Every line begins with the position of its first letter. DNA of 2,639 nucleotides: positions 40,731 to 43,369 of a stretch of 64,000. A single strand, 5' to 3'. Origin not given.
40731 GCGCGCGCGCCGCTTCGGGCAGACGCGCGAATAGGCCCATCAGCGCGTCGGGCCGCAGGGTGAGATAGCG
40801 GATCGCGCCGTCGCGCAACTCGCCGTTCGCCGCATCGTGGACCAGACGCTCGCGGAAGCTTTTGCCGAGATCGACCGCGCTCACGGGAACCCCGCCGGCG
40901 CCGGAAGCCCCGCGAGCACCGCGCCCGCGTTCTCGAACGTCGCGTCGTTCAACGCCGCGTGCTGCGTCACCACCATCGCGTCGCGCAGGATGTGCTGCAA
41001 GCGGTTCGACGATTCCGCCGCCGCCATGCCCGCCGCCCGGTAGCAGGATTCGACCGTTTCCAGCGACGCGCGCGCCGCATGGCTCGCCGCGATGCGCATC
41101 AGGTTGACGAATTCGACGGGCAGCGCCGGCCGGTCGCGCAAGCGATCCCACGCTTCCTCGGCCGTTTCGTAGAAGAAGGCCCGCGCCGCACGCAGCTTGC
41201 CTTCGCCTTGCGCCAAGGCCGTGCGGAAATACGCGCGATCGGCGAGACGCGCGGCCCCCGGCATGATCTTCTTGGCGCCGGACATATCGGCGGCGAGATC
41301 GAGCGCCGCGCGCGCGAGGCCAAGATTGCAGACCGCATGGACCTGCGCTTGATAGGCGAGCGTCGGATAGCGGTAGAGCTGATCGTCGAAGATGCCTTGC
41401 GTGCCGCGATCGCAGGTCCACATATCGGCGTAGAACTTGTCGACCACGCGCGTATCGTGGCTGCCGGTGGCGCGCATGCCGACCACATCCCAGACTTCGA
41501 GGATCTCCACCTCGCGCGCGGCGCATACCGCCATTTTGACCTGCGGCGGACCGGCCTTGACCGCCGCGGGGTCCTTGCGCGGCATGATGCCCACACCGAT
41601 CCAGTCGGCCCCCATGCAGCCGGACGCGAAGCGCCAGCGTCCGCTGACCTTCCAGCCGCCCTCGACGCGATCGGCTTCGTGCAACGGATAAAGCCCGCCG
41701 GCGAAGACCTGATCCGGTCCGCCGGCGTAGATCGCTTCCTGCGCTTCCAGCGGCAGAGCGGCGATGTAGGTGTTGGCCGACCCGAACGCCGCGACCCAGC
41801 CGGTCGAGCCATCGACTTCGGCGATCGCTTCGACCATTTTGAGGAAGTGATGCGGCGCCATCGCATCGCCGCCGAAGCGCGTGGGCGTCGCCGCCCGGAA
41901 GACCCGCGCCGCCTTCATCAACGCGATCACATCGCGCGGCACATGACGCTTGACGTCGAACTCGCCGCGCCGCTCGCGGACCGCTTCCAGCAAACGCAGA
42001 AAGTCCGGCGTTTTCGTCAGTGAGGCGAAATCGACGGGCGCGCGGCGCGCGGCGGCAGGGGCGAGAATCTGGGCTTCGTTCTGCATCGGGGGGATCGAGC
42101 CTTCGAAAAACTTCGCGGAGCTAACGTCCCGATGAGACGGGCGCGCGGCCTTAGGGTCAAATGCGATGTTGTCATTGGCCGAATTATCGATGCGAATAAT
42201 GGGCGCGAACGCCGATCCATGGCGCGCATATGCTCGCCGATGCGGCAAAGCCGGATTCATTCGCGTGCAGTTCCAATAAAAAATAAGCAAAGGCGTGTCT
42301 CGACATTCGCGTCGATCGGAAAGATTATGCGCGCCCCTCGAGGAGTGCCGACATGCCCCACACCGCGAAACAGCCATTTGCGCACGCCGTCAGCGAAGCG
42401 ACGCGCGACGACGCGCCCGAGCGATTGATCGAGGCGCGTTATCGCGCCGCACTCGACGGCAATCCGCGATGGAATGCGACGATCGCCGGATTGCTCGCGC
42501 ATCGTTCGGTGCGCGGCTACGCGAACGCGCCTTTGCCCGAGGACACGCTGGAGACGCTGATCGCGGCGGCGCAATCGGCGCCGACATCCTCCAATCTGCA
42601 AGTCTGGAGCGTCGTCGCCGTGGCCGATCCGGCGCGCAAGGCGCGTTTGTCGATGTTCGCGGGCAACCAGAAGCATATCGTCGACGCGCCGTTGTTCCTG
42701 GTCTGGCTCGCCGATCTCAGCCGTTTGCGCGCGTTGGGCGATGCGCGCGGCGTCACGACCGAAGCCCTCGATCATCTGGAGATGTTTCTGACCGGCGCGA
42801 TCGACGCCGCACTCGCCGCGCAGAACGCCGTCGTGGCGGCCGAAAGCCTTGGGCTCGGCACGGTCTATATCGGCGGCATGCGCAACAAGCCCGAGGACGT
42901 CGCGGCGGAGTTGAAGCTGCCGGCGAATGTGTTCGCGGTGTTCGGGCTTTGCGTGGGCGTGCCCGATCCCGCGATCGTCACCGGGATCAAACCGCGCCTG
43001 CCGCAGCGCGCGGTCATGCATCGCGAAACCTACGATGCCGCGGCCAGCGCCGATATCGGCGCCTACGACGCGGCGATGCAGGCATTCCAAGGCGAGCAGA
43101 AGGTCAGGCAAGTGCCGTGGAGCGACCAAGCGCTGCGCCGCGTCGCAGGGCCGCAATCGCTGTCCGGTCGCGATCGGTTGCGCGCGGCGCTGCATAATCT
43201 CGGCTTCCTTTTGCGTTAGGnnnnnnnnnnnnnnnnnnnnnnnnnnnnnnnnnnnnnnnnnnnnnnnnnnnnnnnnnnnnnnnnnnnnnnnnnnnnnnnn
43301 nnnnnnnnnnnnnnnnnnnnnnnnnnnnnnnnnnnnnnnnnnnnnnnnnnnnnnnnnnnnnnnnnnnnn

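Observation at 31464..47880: Island-borne catabolic module: amidase, Rieske dioxygenase and a TcpA/TcpB-type hydroxyquinol pathway. Predicted substrate class is aryl-amide/aminophenol or substituted phenol.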

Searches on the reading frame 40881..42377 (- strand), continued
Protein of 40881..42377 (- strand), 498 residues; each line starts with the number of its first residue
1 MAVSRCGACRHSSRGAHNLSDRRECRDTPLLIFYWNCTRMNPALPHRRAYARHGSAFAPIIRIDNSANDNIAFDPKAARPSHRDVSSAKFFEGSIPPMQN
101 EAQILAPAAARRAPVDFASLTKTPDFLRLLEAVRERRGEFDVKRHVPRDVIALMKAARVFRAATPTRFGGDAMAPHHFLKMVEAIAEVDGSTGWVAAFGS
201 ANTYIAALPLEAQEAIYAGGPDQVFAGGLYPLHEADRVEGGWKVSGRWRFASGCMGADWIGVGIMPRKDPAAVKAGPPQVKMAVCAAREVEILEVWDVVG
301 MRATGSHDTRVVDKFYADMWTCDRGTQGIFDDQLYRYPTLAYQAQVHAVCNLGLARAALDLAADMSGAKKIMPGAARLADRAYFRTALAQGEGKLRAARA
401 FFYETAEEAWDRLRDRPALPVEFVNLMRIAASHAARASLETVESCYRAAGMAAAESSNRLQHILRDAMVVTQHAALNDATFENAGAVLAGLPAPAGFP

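Call 22: find_encoding_contigs(protein=P0003, flank=10000, max_places=2)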
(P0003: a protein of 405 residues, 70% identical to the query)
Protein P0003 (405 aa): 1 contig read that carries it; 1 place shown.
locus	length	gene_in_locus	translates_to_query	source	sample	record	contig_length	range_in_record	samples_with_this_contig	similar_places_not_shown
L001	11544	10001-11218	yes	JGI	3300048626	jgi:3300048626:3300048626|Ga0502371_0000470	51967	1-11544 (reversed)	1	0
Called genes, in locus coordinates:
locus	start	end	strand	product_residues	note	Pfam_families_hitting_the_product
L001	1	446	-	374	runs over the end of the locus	PF13433:Peripla_BP_5, PF13458:Peripla_BP_6, PF01094:ANF_receptor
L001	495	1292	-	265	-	PF08501:Shikimate_dh_N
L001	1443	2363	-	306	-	PF01073:3Beta_HSD, PF01370:Epimerase, PF02719:Polysacc_synt_2 (weak), PF05368:NmrA, PF16363:GDP_Man_Dehyd, PF13460:NAD_binding_10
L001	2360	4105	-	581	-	PF00890:FAD_binding_2, PF01266:DAO, PF01946:Thi4 (faint), PF03486:HI0933_like (faint), PF07992:Pyr_redox_2 (weak), PF12831:FAD_oxidored, PF13450:NAD_binding_8 (weak)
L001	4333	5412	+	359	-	PF01408:GFO_IDH_MocA, PF02894:GFO_IDH_MocA_C, PF22725:GFO_IDH_MocA_C3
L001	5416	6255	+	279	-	PF09339:HTH_IclR, PF12802:MarR_2 (weak), PF01614:IclR_C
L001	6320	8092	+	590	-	PF00890:FAD_binding_2, PF01266:DAO, PF03486:HI0933_like (faint), PF12831:FAD_oxidored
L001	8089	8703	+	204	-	PF07978:NIPSNAP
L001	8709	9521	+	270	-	PF01261:AP_endonuc_2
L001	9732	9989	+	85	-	-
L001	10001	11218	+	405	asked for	PF02771:Acyl-CoA_dh_N (weak), PF00441:Acyl-CoA_dh_1 (weak), PF08028:Acyl-CoA_dh_2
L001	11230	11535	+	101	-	-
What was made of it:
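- Tried and rejected: L001 was cut at a contig end and was uninformative (call 22).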

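Call 30: find_related_loci(query=A1, collection=genome_contigs, flank=10000)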
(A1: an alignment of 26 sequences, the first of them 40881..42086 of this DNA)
Query A1 (401 aa) in genome_contigs; peptide patterns used: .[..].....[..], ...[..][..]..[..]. (x = any residue, [..] = any of these).
600 stretches matched a pattern (row limit reached: there are more); 466 encode a relative of the query (tblastn E <= 1e-3); the best 80 are kept; 80 distinct loci.
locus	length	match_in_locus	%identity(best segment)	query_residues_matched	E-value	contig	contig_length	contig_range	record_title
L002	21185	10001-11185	70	10-401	0e+0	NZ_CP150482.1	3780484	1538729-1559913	Celeribacter sp. SCSIO 80788 chromosome 1, complete sequence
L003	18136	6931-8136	70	3-401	0e+0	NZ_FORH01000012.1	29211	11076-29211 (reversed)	Celeribacter neptunius strain DSM 26471, whole genome shotgun sequence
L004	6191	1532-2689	71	17-401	0e+0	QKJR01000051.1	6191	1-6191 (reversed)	MAG: Rhodobacterales bacterium isolate SZUA-611 scaffold_57589, whole genome shotgun sequence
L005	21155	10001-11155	68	18-401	0e+0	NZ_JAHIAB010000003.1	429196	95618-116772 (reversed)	Pseudooceanicola endophyticus strain CBS1P-1 Scaffold3, whole genome shotgun sequence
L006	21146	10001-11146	68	18-401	2e-179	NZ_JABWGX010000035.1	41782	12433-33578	Xanthobacter agilis strain LMG 16336 NODE_35_length_41782_cov_21.718638, whole genome shotgun sequence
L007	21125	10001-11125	73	13-394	7e-177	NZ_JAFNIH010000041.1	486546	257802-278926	Pinisolibacter aquiterrae strain B13 NODE_2_length_486546_cov_138.613192, whole genome shotgun sequence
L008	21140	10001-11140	68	23-401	7e-169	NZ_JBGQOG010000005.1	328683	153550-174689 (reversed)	Phaeovulum sp. W22_SRMD_FR3 NODE_5_length_328683_cov_118.020639, whole genome shotgun sequence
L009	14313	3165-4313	64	18-401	3e-162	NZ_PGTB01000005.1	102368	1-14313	Pseudooceanicola lipolyticus strain 157 157_5_102368_cov_85.093, whole genome shotgun sequence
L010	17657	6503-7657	62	16-401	7e-162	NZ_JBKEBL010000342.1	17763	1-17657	MAG: Paracoccus sp. (in: a-proteobacteria) isolate VLC_073 c_000000393889, whole genome shotgun sequence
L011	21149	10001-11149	61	18-401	6e-160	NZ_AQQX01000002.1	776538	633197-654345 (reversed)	Pseudooceanicola atlanticus strain 22II-s11g contig2, whole genome shotgun sequence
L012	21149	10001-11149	64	18-401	2e-156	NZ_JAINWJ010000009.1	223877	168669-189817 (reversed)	Martelella mediterranea strain IOP_24 contig9, whole genome shotgun sequence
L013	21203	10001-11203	59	3-401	4e-156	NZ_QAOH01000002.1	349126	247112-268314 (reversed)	Celeribacter persicus strain DSM 100434 Ga0183454_102, whole genome shotgun sequence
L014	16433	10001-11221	60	1-401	1e-154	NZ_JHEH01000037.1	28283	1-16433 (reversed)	Thioclava dalianensis strain DLFJ1-1 contig37, whole genome shotgun sequence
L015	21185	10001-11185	59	2-401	5e-150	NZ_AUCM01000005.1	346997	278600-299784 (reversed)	Gemmobacter nectariphilus DSM 15620 G481DRAFT_scaffold00004.4_C, whole genome shotgun sequence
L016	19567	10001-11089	63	31-394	1e-149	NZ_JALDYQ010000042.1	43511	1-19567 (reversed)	MAG: Sphingobium sp. isolate MCT-ROC-40 NODE_334_length_43511_cov_7.115703, whole genome shotgun sequence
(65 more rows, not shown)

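Call 74: search_dna_similar(query=window:40881-42086:-, collection=plasmids, mode=protein, max_rows=15, max_evalue=1e-60)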
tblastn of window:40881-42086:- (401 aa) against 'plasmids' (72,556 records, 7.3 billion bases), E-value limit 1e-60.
Records with a match: 43; places in all: 44; records where one place covers at least 80% of the query: 43.
Best place of each record, by identity: 60-80% 2; <60% 41.
By first word of the organism name: Paraburkholderia 8; Burkholderia 4; Caballeronia 4; Acinetobacter 4; Klebsiella 3; Streptomyces 2; Novosphingobium 2; Rhodococcus 2; Thioclava 2; Azospirillum 2; and 10 more.
By predicted mobility (MOB-suite, as given by PLSDB): non-mobilizable 31; mobilizable 8; conjugative 4.
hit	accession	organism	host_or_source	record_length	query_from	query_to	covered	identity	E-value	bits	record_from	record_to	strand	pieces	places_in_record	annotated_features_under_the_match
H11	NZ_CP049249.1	Rhizobium rhizoryzae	cell culture,soil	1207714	19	386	92%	66.6%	1e-159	504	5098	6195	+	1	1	none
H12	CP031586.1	Paracoccaceae bacterium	Isolate culture,marine surface water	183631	19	386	92%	60.9%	4e-140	448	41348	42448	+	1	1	hsaA_3: Flavin-dependent monooxygenase, oxygenase subunit HsaA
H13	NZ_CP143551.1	Burkholderia multivorans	Homo sapiens,bronchoalveolar lavage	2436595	32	386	89%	58.1%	1e-114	375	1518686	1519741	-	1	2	none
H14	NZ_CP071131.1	Caballeronia sp. M1242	Homo sapiens,ETA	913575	32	385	88%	58.1%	3e-115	377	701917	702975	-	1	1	acyl-CoA dehydrogenase family protein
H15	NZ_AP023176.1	Paraburkholderia largidicola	Physopelta gutta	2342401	32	385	88%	57.7%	2e-115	377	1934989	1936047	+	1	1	none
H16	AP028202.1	Paraburkholderia largidicola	Physopelta gutta,midgut,Midgut crypts ...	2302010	32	385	88%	57.7%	2e-115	377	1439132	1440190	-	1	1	acyl-CoA dehydrogenase family protein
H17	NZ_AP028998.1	Paraburkholderia sp. 22B1P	-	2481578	32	385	88%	57.7%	2e-115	377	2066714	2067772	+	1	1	none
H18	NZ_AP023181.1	Paraburkholderia sp. PGU19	Physopelta gutta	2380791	32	385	88%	57.6%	7e-115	375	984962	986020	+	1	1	none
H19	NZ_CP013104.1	Paraburkholderia caribensis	-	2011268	32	385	88%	57.5%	9e-115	375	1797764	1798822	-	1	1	none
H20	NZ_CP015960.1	Paraburkholderia caribensis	Mimosa,single cell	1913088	32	385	88%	56.9%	5e-114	373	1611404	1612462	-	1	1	none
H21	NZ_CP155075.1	Paraburkholderia sp. PREW-6R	single cell,Phlox subulata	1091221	32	385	88%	56.7%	1e-111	366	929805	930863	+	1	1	none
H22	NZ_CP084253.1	Caballeronia sp. Sq4a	Anasa tristis,Cell culture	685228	32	385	88%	56.7%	5e-111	364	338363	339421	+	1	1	acyl-CoA dehydrogenase family protein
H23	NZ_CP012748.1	Paraburkholderia caribensis MBA4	soil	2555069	32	385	88%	56.6%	4e-113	370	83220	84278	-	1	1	none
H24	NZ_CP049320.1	Caballeronia sp. SBC2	whole organism,soil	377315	32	385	88%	56.6%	2e-112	368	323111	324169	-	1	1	acyl-CoA dehydrogenase family protein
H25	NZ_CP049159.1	Caballeronia sp. SBC1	whole organism,soil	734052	32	385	88%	56.6%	2e-112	368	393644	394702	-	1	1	acyl-CoA dehydrogenase family protein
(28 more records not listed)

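Call 87: find_related_loci(query=window:40881-42086:-, collection=metagenome_contigs, flank=10000)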
Query window:40881-42086:- (401 aa) in metagenome_contigs; peptide patterns used: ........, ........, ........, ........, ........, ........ (x = any residue, [..] = any of these).
154 stretches matched a pattern; 98 encode a relative of the query (tblastn E <= 1e-3); the best 80 are kept; 80 distinct loci.
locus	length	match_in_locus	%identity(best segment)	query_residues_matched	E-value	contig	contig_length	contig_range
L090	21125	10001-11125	73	13-394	9e-172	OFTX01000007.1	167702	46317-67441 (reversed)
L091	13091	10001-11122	69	24-401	6e-169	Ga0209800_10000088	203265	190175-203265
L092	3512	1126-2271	64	18-400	2e-173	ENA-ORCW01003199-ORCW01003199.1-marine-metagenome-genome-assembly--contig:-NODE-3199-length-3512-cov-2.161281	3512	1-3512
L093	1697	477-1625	61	18-401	6e-174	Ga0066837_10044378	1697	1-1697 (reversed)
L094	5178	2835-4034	61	1-401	5e-158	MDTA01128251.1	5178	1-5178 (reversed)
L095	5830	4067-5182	62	22-391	2e-146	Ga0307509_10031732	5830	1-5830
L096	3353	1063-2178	64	27-394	9e-151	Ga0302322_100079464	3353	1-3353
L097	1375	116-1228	59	32-401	1e-156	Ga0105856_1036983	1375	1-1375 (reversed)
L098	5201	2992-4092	59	26-394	4e-143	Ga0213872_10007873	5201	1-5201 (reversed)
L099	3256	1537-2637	57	26-394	6e-146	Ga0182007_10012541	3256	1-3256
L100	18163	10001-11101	58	26-394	2e-140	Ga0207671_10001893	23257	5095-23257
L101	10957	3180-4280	58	26-394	8e-140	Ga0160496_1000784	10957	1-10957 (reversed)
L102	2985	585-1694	58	32-401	3e-146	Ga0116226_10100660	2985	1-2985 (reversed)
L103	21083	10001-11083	60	32-394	6e-140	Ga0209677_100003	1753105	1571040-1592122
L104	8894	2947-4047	57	26-394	8e-140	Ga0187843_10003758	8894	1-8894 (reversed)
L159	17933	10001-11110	55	32-401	1e-132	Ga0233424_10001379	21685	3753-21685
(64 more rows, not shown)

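Call 91: search_protein_families(library=pfam, proteins=[L159:5272-8886:+, L159:4688-5206:-, L159:16737-17771:+, L091:2489-3577:+], max_evalue=0.00001)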
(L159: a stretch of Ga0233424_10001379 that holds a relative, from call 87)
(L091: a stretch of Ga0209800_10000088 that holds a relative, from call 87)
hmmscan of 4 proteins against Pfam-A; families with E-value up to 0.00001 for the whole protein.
L159:5272-8886:+ (1204 aa): 2 families
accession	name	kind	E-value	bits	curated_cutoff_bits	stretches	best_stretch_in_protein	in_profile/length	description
PF20169.3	DUF6537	-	9.2e-61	205.7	27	1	971-1173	1-202/203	Family of unknown function (DUF6537)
PF01558.24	POR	-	1.2e-18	68.3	27.4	1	759-946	1-172/173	Pyruvate ferredoxin/flavodoxin oxidoreductase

L159:4688-5206:- (172 aa): 3 families
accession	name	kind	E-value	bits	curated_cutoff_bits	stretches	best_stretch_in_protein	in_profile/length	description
PF01037.27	AsnC_trans_reg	-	6.1e-20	71.3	25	1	86-148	11-73/73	Lrp/AsnC ligand binding domain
PF13412.12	HTH_24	-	6.9e-18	64.4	21.9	1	8-55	1-48/48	Winged helix-turn-helix DNA-binding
PF13404.12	HTH_AsnC-type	-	1.1e-14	54.4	27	1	8-49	1-42/42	AsnC-type helix-turn-helix domain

L159:16737-17771:+ (345 aa): 3 families
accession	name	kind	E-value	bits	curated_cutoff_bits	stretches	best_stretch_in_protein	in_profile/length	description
PF25137.1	ADH_Fe_C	-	4.9e-40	137.7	27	1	162-342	2-194/194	Fe-containing alcohol dehydrogenase family, C-terminal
PF00465.25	Fe-ADH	-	6.2e-29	101.2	31.3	1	7-150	1-168/168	Iron-containing alcohol dehydrogenase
PF13685.12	Fe-ADH_2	-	5.1e-09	36.7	28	1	11-149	1-141/149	Iron-containing alcohol dehydrogenase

L091:2489-3577:+ (363 aa): 2 families
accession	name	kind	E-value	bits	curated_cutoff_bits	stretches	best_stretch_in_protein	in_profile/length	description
PF08028.16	Acyl-CoA_dh_2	-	2.3e-13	51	22.7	1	212-343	2-133/134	Acyl-CoA dehydrogenase, C-terminal domain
PF02771.21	Acyl-CoA_dh_N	-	1.6e-08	35.3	22.9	1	2-73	16-87/113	Acyl-CoA dehydrogenase, N-terminal domain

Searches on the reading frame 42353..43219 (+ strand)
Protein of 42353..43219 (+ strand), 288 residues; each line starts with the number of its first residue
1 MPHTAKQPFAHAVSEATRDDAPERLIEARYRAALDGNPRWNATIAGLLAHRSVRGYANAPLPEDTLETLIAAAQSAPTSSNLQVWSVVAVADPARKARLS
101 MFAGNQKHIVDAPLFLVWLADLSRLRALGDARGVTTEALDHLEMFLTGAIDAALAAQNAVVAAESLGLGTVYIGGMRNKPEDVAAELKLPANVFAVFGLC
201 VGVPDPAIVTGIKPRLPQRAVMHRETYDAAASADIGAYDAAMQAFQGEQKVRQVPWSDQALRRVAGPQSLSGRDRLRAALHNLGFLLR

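Call 5: search_protein_families(library=pfam, proteins=[window:42353-43219:+], max_evalue=0.001)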
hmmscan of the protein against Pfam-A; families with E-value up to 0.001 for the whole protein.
window:42353-43219:+ (288 aa): 2 families
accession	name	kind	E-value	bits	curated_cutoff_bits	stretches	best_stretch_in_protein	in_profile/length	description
PF00881.29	Nitroreductase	-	4.5e-22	79.4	23.5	1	49-202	3-166/167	Nitroreductase family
PF14512.11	TM1586_NiRdase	-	0.00089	19.4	27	0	64-93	158-187/215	Putative TM nitroreductase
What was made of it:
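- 42353..43219 (+): NfsA/Frp-like NADPH:FMN/nitro/quinone reductase, divergent from the IacA-like gene across a 266-bp spacer. Pfam Nitroreductase (call 5).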

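Call 7: search_protein_families(library=ncbifam, proteins=[window:42353-43219:+], max_evalue=0.00001)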
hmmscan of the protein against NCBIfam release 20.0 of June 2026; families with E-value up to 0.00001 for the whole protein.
window:42353-43219:+ (288 aa): 5 families
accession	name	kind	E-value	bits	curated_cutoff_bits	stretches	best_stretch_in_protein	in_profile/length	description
NF008033.1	PRK10765.1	equivalog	2.4e-57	194.2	223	1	41-266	2-222/240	oxygen-insensitive NADPH nitroreductase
TIGR02476.1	BluB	equivalog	3e-13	49.6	150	1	47-103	13-69/205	5,6-dimethylbenzimidazole synthase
NF003768.0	PRK05365.1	equivalog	5.2e-12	45.7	152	1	50-220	21-195/200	malonic semialdehyde reductase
TIGR03553.1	F420_FbiB_CTERM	equivalog_domain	8.4e-08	32.2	249.55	0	48-99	4-55/194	F420 biosynthesis protein FbiB, C-terminal domain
NF009810.0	PRK13294.1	equivalog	5.1e-06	25.6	304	0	46-99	257-310/449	coenzyme F420-0:L-glutamate ligase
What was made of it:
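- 42353..43219 (+): NCBIfam NfsA 194 bits against a cut-off of 223 (call 7).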

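Call 49: search_solved_structures(query=window:42353-43219:+, max_evalue=0.00001)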
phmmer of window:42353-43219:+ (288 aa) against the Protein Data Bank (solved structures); distinct sequences matched with E-value up to 0.00001: 21.
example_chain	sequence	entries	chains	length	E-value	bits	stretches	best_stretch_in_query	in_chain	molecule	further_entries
3n2s_A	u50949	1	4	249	1.8e-47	165.4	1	41-262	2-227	NADPH-dependent nitro/flavin reductase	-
5hdj_A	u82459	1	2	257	7e-47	163.4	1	41-270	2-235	NfrA1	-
5uu6_A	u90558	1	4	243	1.5e-45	159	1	40-267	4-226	NADPH-flavin oxidoreductase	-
5hei_A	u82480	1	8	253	3.5e-43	151.3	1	42-247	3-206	NfrA2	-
1bkj_A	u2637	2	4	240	4.4e-43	151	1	41-267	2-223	NADPH-FLAVIN OXIDOREDUCTASE | FLAVIN REDUCTASE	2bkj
1zch_A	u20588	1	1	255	5.3e-42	147.4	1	41-249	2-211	Hypothetical oxidoreductase ycnD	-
1f5v_A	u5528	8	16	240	6.7e-38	134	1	43-264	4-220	OXYGEN-INSENSITIVE NADPH NITROREDUCTASE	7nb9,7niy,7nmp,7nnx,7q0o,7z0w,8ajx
3eof_A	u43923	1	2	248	6.8e-19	71.6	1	50-240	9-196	Putative oxidoreductase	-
1nox_A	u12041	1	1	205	1.9e-13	53.8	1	47-127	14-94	NADH OXIDASE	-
9exv_A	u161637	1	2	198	1.4e-12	51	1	43-227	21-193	Nitroreductase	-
8uc3_A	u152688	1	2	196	4.3e-12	49.3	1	49-231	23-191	Albonoursin synthase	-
4dn2_A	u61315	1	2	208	1.4e-10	44.4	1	43-223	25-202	Nitroreductase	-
3m5k_A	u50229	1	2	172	4.3e-10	42.8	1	40-204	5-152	Putative NADH dehydrogenase/NAD(P)H nitroreductase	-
3kwk_A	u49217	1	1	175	2e-09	40.6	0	40-101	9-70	Putative NADH dehydrogenase/NAD(P)H nitroreductase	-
3e10_A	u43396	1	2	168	2.6e-09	40.2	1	50-204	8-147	Putative NADH Oxidase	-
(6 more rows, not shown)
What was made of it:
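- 42353..43219 (+): PDB NfrA1/Frp/NfsA 1e-38 to 1e-47 (call 49).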
